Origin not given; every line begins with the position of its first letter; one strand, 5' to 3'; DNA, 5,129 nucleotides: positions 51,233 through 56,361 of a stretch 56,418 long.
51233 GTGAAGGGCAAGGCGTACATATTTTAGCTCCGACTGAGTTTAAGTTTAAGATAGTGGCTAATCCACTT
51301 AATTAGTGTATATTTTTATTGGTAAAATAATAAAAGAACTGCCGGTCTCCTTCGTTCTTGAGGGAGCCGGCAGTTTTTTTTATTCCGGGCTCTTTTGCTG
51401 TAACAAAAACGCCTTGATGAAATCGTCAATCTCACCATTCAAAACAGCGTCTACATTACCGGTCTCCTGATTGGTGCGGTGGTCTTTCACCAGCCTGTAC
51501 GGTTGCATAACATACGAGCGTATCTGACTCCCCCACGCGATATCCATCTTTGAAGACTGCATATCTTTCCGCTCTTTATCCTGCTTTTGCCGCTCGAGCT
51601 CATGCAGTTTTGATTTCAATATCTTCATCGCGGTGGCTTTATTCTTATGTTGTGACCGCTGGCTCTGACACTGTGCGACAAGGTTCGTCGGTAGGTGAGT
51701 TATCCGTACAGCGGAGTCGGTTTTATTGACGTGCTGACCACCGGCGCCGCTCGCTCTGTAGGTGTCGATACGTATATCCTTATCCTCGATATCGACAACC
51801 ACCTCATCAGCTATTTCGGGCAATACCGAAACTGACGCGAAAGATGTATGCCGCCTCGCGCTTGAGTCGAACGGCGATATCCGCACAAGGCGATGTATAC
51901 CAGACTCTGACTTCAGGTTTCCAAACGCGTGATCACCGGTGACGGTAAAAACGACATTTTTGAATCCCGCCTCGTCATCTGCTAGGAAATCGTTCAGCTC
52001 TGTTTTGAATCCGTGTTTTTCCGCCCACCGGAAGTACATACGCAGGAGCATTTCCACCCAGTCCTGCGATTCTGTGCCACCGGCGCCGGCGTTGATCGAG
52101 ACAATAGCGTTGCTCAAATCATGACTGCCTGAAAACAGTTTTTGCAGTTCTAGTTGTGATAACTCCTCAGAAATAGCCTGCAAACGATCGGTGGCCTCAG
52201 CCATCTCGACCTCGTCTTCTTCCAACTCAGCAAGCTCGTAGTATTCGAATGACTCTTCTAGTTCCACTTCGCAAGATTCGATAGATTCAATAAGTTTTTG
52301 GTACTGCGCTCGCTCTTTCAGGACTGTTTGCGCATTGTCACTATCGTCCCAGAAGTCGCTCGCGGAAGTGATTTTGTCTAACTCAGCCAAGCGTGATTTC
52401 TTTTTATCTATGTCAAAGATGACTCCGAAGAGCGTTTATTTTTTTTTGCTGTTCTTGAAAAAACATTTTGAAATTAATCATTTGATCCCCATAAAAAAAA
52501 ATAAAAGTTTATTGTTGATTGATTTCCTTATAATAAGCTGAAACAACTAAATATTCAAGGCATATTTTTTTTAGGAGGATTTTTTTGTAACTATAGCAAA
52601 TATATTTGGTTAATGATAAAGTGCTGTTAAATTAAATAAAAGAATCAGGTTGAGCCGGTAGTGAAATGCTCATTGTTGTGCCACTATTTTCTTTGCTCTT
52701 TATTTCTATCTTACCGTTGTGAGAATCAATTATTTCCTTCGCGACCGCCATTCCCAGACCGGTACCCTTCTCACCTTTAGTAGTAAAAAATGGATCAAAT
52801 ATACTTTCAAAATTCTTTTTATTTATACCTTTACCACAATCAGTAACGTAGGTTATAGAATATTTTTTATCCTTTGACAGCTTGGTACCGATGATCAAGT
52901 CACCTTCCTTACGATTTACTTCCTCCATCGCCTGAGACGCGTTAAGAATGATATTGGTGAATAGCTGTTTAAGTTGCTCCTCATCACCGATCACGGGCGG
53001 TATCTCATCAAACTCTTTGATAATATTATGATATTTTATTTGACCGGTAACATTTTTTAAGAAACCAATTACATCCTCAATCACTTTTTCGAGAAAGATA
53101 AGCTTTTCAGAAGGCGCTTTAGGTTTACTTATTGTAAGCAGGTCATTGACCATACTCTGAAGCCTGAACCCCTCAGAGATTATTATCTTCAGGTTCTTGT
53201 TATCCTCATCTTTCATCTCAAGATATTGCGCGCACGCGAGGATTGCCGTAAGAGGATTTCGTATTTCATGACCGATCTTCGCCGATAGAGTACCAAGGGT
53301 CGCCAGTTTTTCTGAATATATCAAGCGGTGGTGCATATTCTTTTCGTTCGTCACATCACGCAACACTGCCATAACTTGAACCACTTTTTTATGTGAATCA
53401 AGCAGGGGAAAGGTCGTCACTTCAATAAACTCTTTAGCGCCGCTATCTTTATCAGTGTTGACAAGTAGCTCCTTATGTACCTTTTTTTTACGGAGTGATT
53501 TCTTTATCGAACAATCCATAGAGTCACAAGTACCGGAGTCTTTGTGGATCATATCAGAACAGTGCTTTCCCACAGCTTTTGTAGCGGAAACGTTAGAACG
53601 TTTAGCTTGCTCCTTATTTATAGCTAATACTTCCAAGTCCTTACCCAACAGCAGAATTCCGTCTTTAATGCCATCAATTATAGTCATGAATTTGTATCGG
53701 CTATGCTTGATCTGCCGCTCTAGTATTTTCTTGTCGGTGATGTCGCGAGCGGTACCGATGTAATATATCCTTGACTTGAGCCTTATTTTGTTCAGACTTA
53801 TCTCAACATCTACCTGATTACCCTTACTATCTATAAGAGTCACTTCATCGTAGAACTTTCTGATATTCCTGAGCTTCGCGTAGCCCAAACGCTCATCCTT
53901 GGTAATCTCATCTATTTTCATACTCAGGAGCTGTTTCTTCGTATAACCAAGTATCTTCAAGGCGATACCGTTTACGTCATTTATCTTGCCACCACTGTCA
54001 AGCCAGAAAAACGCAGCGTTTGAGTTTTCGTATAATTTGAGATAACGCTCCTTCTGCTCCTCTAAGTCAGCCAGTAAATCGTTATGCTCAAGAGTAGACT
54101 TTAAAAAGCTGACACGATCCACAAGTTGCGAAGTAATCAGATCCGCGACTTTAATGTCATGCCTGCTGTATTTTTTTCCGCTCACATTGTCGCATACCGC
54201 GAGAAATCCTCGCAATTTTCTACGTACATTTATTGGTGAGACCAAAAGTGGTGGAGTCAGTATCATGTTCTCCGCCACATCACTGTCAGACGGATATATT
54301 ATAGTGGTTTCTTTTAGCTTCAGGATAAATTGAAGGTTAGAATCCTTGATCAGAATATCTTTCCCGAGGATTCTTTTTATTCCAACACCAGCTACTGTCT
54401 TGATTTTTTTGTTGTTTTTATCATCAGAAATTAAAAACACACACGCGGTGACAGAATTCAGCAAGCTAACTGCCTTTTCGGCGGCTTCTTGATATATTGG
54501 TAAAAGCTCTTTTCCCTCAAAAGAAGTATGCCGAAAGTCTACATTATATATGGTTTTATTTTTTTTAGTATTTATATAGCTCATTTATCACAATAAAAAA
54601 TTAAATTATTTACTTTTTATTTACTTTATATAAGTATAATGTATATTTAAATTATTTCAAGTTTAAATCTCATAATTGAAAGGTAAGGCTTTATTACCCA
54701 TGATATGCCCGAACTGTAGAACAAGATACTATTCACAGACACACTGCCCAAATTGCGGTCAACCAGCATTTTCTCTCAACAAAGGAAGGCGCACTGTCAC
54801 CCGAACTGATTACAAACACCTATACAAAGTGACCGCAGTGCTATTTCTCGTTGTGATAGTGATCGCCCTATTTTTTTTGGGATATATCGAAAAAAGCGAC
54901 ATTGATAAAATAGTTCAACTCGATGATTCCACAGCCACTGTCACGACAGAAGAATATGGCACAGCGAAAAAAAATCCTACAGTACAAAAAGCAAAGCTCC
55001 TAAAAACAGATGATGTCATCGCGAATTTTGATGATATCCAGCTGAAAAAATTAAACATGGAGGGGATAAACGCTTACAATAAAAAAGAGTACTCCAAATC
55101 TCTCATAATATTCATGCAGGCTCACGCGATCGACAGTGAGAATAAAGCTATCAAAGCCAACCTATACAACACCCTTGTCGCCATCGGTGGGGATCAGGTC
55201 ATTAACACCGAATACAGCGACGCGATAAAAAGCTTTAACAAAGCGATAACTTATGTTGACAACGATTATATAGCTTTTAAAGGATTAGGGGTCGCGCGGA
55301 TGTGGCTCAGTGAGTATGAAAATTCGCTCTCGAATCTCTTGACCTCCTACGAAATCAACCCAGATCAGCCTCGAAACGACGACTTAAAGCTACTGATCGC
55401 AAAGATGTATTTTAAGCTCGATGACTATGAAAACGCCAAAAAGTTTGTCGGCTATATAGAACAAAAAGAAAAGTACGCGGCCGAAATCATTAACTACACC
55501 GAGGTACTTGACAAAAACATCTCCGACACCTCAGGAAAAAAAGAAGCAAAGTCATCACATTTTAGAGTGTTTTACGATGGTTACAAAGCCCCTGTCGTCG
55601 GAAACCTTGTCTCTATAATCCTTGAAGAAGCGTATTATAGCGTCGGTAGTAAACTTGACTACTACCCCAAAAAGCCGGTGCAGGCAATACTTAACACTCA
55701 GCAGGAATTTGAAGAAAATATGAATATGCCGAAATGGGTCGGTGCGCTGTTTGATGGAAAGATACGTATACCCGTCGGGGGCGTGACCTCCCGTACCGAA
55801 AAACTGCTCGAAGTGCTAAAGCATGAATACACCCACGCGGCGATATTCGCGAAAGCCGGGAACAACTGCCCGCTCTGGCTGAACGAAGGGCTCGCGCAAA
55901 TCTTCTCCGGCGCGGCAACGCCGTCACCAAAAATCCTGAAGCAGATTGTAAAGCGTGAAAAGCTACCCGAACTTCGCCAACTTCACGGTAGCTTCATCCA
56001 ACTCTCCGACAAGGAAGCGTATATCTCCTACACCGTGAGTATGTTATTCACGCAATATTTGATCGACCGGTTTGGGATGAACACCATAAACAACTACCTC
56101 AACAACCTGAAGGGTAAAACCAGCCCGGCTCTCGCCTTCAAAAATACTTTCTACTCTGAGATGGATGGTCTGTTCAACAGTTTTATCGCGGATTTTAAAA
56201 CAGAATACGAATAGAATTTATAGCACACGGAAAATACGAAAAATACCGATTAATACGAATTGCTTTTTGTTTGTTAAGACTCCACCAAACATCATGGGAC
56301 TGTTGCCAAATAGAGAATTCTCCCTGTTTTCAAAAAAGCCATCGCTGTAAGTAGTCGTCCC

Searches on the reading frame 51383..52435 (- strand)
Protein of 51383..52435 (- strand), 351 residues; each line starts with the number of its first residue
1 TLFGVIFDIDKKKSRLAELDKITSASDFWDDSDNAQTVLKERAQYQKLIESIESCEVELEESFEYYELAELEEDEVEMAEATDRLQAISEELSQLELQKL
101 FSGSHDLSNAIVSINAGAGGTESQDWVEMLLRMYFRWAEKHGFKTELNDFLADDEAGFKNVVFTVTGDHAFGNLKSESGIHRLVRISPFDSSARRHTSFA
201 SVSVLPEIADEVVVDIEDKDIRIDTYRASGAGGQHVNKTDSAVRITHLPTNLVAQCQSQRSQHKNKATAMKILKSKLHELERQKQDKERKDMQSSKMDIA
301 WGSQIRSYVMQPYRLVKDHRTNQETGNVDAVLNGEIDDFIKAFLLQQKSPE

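Call 18: search_protein_families(library=pfam, proteins=[window:51383-52435:-], max_evalue=0.00001)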
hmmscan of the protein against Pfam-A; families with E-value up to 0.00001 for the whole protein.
window:51383-52435:- (351 aa): 2 families
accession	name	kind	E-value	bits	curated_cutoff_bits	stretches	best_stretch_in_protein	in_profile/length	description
PF03462.23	PCRF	-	1.6e-55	188.4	24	1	13-202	2-194/194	PCRF domain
PF00472.26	RF-1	-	1.9e-43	147.5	35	1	211-320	2-116/116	RF-1 domain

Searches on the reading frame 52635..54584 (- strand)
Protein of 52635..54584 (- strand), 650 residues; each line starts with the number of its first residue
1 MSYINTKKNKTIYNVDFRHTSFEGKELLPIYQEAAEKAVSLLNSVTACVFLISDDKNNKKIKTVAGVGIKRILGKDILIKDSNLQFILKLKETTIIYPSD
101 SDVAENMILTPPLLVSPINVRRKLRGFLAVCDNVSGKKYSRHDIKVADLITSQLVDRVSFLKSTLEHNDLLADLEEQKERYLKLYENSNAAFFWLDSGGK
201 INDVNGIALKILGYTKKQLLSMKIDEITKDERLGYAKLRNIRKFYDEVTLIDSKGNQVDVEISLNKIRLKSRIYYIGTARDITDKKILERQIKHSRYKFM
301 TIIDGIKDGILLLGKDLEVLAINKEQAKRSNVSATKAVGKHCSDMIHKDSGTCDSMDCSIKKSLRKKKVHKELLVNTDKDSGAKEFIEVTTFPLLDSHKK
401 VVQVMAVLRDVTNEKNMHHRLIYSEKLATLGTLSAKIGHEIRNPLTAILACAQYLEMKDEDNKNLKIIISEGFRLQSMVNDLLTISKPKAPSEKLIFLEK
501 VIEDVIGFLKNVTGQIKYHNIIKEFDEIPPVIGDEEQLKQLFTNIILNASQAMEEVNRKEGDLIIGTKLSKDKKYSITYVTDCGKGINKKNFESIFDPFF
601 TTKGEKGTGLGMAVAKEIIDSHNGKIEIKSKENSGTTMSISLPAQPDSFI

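Call 18: search_protein_families(library=pfam, proteins=[window:52635-54584:-], max_evalue=0.00001)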
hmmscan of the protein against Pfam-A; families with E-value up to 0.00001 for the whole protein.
window:52635-54584:- (650 aa): 5 families
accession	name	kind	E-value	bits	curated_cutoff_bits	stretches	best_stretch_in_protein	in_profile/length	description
PF02518.31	HATPase_c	-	8.2e-21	75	26.4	1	533-645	1-110/111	Histidine kinase-, DNA gyrase B-, and HSP90-like ATPase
PF13426.13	PAS_9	-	4.9e-19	69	27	2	192-284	5-103/103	PAS domain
PF08448.16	PAS_4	-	7.3e-16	58.8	23.1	1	304-415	2-109/110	PAS fold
PF00512.31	HisKA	-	2.1e-13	50.6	26.9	1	431-489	3-64/66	His Kinase A (phospho-acceptor) domain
PF00989.32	PAS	-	2.3e-10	40.9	22.6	0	180-282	2-113/113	PAS fold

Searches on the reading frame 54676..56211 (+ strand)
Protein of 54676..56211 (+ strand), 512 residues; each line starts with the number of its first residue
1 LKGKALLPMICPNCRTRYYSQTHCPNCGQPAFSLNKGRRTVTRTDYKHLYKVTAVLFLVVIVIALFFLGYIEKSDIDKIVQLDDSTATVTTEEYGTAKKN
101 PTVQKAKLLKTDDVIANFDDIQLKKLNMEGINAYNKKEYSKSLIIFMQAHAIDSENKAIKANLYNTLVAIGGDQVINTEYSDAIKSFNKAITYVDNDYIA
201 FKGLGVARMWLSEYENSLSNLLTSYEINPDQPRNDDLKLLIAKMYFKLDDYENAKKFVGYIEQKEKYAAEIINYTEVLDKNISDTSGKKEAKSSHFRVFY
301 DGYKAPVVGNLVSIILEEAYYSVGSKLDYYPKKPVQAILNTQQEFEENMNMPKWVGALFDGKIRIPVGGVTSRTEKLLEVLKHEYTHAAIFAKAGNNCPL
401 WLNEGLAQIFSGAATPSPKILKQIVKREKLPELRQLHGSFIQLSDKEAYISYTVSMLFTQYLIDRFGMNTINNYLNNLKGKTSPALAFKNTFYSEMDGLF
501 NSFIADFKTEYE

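Call 18: search_protein_families(library=pfam, proteins=[window:54676-56211:+], max_evalue=0.00001)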
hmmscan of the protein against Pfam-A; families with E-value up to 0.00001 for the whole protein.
window:54676-56211:+ (512 aa): 1 family
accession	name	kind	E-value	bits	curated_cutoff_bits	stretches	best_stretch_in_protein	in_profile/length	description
PF13485.12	Peptidase_MA_2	-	3.1e-12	47.2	32.4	1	331-501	17-193/201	Peptidase MA superfamily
